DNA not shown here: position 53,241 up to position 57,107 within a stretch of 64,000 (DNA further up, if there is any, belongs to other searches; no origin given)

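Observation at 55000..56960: SulP transporter with four tandem STAS domains, each ending in a conserved AH-x4-E-x2-CPL motif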

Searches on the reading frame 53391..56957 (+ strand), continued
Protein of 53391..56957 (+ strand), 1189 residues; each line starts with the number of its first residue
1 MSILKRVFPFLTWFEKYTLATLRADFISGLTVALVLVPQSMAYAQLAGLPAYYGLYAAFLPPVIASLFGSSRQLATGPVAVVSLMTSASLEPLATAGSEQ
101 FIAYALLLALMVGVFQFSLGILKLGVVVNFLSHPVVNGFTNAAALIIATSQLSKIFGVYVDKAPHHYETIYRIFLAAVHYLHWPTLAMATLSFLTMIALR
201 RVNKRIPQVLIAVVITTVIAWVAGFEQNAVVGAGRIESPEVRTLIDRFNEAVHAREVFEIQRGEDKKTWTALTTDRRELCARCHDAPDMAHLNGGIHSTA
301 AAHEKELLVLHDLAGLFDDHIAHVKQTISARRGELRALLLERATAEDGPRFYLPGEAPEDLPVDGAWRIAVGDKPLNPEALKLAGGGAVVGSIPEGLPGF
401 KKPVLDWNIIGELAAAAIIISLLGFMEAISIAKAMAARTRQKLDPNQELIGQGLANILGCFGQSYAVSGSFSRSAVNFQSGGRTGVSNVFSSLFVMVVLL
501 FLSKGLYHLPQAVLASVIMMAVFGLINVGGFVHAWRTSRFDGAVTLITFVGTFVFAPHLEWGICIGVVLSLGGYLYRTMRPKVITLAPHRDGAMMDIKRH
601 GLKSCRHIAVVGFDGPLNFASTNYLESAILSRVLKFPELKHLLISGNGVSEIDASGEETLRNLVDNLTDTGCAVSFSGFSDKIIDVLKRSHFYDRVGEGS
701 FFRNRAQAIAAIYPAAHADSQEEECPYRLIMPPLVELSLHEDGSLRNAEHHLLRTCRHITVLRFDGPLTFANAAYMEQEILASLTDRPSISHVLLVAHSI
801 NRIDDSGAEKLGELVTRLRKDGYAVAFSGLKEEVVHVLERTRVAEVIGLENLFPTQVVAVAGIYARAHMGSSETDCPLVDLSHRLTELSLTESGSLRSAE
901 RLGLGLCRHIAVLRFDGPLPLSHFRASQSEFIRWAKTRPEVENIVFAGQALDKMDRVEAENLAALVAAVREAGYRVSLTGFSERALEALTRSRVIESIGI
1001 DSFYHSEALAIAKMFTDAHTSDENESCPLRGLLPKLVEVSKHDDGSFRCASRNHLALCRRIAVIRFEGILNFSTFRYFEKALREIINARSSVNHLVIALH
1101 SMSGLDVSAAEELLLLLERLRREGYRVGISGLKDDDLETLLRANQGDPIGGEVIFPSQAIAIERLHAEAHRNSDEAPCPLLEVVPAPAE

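Call 55: search_protein_families(library=ncbifam, proteins=[L004:10007-10708:-, L004:12831-14054:-, L030:8001-10127:+], max_evalue=0.01)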
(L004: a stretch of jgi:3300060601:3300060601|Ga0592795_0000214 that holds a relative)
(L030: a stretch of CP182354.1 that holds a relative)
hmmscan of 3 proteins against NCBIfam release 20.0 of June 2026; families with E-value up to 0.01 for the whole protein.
L004:10007-10708:- (233 aa): 1 family
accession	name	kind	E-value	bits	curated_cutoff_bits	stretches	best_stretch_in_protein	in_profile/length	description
NF008312.0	PRK11100.1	equivalog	0.0073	15.2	356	1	54-175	286-410/477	two-component system sensor histidine kinase CreC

L004:12831-14054:- (407 aa): 103 families (the best 25 are shown)
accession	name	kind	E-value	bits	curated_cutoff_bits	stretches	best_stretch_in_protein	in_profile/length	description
TIGR02875.1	spore_0_A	equivalog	1.8e-22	79.9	200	1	281-396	4-123/262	sporulation transcription factor Spo0A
NF008199.0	PRK10955.1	equivalog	8.2e-21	75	341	1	281-399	3-119/232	envelope stress response regulator transcription factor CpxR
NF040534.1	resp_reg_YycF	equivalog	1.9e-20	73.1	340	1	281-401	2-121/231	response regulator YycF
TIGR01818.1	ntrC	equivalog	5.8e-20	71.5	558.6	1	282-401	1-120/463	nitrogen regulation protein NR(I)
NF011695.0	PRK15115.1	equivalog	1.6e-19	70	763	1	279-396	6-123/445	two-component system response regulator GlrR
NF008469.0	PRK11361.1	equivalog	5.7e-19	68.1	714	1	280-392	5-117/461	acetoacetate metabolism transcriptional regulator AtoC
NF053512.1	nitric_RR_NosR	exception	1.2e-18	67.4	400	1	282-398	1-118/422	response regulator c-di-GMP phosphodiesterase, NosR family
TIGR02154.1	PhoB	equivalog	3.3e-18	65.8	296.2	1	280-402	3-127/226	phosphate regulon transcriptional regulator PhoB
NF045944.1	ResRegRpaBCyano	equivalog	9.5e-18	64.4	330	1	283-401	1-118/229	response regulator transcription factor RpaB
NF007005.1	PRK09468.1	equivalog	1.2e-17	64.1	331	1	280-403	4-127/237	osmolarity response regulator transcription factor OmpR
NF008176.1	PRK10923.1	equivalog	2.6e-17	62.6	620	1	281-394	5-118/469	nitrogen regulation protein NR(I)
NF033791.1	ActR_PrrA_rreg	equivalog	4.4e-17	62.6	250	1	281-394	3-116/173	ActR/PrrA/RegA family redox response regulator transcription factor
NF006900.1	PRK09390.1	equivalog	4.4e-17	62.3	255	1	281-402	6-127/203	response regulator FixJ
NF040689.1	MtrAB_MtrA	equivalog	8.3e-17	61.3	300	1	282-401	1-119/219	MtrAB system response regulator MtrA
NF041733.1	resp_reg_CseB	equivalog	9.6e-17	61.1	350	1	281-401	2-121/228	two-component system response regulator CseB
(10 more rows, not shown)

L030:8001-10127:+ (708 aa): 4 families
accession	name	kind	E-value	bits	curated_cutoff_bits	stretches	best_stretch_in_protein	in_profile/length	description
TIGR00815.1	sulP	subfamily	1.2e-139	466.3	380.45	2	360-682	235-565/565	sulfate permease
NF008660.1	PRK11660.1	equivalog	3.1e-75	253.6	614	2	379-689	273-568/572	C4-dicarboxylic acid transporter DauA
NF050096.1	BicarbTportBicA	equivalog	1e-43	149.7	880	2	363-682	221-539/547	bicarbonate transporter BicA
TIGR00377.1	ant_ant_sig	superfamily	1.7e-07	31.1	53.45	1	576-668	7-98/108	anti-sigma factor antagonist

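Call 59: list_cluster_members(proteins=[P0001, P0023, P0036])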
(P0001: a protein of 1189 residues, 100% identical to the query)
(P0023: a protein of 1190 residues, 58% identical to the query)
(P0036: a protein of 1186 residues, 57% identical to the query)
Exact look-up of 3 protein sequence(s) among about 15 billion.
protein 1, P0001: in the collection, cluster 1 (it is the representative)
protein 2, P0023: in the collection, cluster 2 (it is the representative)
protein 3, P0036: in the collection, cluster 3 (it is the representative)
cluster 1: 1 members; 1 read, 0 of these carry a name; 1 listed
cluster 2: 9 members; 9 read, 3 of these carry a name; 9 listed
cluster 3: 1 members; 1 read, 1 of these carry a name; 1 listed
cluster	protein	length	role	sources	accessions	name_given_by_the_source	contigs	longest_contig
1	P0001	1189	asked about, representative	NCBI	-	-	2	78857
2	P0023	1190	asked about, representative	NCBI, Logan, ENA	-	-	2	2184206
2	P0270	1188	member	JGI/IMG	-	MFS superfamily sulfate permease-like transporter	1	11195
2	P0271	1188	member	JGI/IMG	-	MFS superfamily sulfate permease-like transporter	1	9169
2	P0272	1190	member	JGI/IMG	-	MFS superfamily sulfate permease-like transporter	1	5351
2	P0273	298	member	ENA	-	-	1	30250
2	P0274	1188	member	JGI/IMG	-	-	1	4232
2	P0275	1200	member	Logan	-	-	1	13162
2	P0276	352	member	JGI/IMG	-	-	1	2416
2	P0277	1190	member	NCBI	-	-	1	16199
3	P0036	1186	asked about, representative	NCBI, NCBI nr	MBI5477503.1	MAG: STAS domain-containing protein [Deltaproteobacteria bacterium] | STAS domain-containing protein [Deltaproteobacteria bacterium]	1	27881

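Call 77: find_encoding_contigs(protein=P0004, flank=8000, max_places=1)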
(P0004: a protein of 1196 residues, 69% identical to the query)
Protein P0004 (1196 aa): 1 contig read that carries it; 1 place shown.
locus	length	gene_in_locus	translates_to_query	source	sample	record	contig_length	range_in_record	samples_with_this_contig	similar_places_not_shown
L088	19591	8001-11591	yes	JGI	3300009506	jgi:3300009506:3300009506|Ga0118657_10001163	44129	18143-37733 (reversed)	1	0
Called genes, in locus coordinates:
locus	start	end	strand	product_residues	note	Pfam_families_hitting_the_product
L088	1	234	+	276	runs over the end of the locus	PF01182:Glucosamine_iso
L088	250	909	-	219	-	-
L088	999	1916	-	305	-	PF00990:GGDEF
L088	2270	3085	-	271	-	PF00924:MS_channel_2nd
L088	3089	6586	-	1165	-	PF13401:AAA_22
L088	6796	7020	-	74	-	-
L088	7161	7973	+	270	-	PF13189:Cytidylate_kin2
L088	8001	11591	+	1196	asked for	PF00916:Sulfate_transp, PF01740:STAS, PF13466:STAS_2 (faint), PF01740:STAS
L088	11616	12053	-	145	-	PF00072:Response_reg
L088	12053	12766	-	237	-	-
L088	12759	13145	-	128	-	PF00072:Response_reg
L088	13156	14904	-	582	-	PF02743:dCache_1, PF00512:HisKA (weak), PF02518:HATPase_c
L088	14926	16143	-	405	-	PF13189:Cytidylate_kin2, PF00072:Response_reg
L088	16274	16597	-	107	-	-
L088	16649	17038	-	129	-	-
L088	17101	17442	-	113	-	-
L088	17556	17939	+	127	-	PF02391:MoaE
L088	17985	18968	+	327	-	PF00135:COesterase, PF20434:BD-FAE, PF07859:Abhydrolase_3, PF00326:Peptidase_S9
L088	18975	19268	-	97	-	-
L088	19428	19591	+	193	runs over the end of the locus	-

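Call 78: find_encoding_contigs(protein=P0010, flank=8000, max_places=1)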
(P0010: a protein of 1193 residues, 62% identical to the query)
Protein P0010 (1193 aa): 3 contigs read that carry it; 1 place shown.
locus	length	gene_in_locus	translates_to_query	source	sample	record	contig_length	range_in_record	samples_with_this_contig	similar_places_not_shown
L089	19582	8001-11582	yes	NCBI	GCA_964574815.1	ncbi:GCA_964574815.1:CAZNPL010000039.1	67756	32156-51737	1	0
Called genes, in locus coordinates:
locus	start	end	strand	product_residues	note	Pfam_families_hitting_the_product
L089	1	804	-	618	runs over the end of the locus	PF13231:PMT_2 (weak)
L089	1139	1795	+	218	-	PF01127:Sdh_cyt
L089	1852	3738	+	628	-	PF00890:FAD_binding_2, PF02910:Succ_DH_flav_C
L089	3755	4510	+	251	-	PF13085:Fer2_3, PF12838:Fer4_7 (faint), PF13187:Fer4_9 (faint), PF13183:Fer4_8, PF13534:Fer4_17 (weak)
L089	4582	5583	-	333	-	PF01073:3Beta_HSD, PF01370:Epimerase, PF02719:Polysacc_synt_2 (weak), PF04321:RmlD_sub_bind, PF05368:NmrA (faint), PF07993:NAD_binding_4 (faint), PF13460:NAD_binding_10 (weak), PF16363:GDP_Man_Dehyd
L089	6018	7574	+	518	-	PF00404:Dockerin_1 (faint)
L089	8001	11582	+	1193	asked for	PF00916:Sulfate_transp, PF01740:STAS, PF13466:STAS_2 (faint), PF01740:STAS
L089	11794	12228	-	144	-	PF00072:Response_reg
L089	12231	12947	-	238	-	-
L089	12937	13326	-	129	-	PF00072:Response_reg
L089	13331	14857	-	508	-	PF02743:dCache_1, PF00512:HisKA (weak), PF02518:HATPase_c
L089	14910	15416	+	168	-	-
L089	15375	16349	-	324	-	PF10017:Methyltransf_33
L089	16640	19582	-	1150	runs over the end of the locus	PF04879:Molybdop_Fe4S4 (weak), PF00384:Molybdopterin, PF01568:Molydop_binding, PF00266:Aminotran_5, PF01041:DegT_DnrJ_EryC1 (weak), PF01212:Beta_elim_lyase (weak)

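Call 79: find_encoding_contigs(protein=P0002, flank=8000, max_places=1)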
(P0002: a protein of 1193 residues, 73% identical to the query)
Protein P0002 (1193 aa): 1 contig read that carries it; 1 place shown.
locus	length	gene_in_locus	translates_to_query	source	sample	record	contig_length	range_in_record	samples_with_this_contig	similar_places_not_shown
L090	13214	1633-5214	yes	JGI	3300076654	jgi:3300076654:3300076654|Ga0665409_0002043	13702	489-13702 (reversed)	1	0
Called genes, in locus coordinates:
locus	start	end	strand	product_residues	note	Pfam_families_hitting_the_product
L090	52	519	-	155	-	PF01980:TrmO_N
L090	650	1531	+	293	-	PF13189:Cytidylate_kin2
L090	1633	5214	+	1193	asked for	PF00916:Sulfate_transp, PF01740:STAS, PF13466:STAS_2 (faint), PF01740:STAS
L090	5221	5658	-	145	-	PF00072:Response_reg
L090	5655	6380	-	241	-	-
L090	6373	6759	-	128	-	PF00072:Response_reg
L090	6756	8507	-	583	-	PF02743:dCache_1, PF00512:HisKA, PF02518:HATPase_c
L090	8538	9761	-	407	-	PF13189:Cytidylate_kin2, PF00072:Response_reg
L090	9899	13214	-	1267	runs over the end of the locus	?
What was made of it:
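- The closest relatives have PF13189 upstream plus the convergent phosphorelay operon (calls 77, 79).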

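Call 82: search_protein_families(library=pfam, proteins=[L088:7161-7970:+, L090:650-1528:+, L002:4478-5857:-], max_evalue=1)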
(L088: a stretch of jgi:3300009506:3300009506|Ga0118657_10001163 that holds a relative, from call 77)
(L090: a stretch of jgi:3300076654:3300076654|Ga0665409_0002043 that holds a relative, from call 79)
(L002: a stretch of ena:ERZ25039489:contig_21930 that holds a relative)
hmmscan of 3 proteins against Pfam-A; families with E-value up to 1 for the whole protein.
L088:7161-7970:+ (270 aa): 3 families
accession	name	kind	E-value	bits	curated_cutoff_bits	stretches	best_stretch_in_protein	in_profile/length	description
PF13189.12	Cytidylate_kin2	-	9.8e-43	146.8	28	1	3-166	1-174/176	Cytidylate kinase-like family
PF03861.19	ANTAR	-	0.005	17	27.3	1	118-137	18-37/54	ANTAR domain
PF01121.26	CoaE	-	0.19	11.8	27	1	107-142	127-164/180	Dephospho-CoA kinase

L090:650-1528:+ (293 aa): 3 families
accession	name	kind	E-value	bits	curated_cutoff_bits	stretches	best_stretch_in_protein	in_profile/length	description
PF13189.12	Cytidylate_kin2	-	1.5e-42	146.2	28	1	26-190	1-175/176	Cytidylate kinase-like family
PF01121.26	CoaE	-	0.036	14.2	27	1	130-167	127-164/180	Dephospho-CoA kinase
PF05010.19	TACC_C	-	0.16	12.1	29.9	1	132-176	44-88/201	Transforming acidic coiled-coil-containing protein (TACC), C-terminal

L002:4478-5857:- (459 aa): 3 families
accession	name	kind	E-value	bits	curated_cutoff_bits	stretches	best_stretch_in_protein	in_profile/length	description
PF13189.12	Cytidylate_kin2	-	4.4e-39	134.9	28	1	2-165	1-174/176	Cytidylate kinase-like family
PF00571.33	CBS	-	3.9e-10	40.3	24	2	280-343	3-54/57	CBS domain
PF04972.22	BON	-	1.8e-06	28.5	27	1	197-258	1-62/69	BON domain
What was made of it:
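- Tried and rejected: Pfam does not call a BON domain in the C-terminal part of the window's PF13189 protein (call 82).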
